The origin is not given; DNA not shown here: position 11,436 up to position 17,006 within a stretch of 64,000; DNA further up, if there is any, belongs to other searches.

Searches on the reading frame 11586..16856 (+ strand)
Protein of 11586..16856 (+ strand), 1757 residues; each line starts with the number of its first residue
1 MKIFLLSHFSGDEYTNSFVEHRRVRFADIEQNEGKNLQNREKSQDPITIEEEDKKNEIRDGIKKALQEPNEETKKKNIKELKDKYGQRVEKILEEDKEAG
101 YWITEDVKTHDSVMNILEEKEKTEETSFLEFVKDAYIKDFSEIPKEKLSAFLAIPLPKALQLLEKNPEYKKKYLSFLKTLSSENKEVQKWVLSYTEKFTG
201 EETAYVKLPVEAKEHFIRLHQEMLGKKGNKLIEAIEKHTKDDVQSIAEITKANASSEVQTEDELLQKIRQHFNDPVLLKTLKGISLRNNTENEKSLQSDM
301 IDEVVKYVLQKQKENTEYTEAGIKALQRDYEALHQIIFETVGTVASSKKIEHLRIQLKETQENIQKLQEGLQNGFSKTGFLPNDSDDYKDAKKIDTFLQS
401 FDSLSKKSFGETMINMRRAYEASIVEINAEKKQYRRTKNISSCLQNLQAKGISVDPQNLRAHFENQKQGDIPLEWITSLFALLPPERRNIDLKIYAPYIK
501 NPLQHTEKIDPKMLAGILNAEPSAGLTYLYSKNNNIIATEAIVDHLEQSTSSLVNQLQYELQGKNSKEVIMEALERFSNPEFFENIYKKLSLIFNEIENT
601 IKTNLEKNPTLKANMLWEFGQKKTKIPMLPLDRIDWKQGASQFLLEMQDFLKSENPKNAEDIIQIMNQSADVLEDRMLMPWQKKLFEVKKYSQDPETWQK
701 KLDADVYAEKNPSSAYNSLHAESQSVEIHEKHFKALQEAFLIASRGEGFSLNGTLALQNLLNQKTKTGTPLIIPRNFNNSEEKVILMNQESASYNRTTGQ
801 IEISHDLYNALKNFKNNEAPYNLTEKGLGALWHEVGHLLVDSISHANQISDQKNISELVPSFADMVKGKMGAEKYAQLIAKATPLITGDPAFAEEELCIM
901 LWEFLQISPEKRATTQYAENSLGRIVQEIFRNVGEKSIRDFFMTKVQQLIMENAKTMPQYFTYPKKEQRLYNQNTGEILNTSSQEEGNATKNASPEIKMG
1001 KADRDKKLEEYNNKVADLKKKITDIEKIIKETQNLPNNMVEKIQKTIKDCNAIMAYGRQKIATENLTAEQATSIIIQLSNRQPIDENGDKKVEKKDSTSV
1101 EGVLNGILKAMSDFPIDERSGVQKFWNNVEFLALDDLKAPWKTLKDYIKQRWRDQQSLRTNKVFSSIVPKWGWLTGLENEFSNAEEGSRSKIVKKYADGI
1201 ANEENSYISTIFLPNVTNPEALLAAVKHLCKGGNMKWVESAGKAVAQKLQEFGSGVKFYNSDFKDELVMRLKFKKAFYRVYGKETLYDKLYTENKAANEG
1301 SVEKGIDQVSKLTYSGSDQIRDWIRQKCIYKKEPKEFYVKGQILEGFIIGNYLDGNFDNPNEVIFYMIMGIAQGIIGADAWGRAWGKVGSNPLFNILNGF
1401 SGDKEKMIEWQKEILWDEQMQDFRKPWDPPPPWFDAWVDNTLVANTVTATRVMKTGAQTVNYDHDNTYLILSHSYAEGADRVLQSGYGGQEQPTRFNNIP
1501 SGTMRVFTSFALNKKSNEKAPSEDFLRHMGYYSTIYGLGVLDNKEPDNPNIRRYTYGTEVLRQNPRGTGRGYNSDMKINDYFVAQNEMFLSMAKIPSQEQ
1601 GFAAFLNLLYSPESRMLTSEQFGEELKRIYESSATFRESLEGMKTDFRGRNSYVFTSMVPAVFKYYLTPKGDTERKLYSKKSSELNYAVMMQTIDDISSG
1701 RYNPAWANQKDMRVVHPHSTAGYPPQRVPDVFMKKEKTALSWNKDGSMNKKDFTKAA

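Call 5: search_protein_families(library=pfam, proteins=[window:11586-16856:+], max_evalue=0.01)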
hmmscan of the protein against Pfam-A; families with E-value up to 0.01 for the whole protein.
window:11586-16856:+ (1757 aa): 0 families

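Call 11: search_protein_families(library=ncbifam, proteins=[window:11586-16856:+], max_evalue=0.1)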
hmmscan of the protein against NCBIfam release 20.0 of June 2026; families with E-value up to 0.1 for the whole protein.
window:11586-16856:+ (1757 aa): 2 families
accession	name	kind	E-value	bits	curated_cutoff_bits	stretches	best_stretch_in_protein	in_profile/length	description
TIGR02780.1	TrbJ_Ti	equivalog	0.0037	16.7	100.55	1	1006-1057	50-101/253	P-type conjugative transfer protein TrbJ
NF050107.1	TA_RelN_antitoxin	domain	0.026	15.2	70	0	1074-1129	32-78/79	type II toxin-antitoxin system RelN family antitoxin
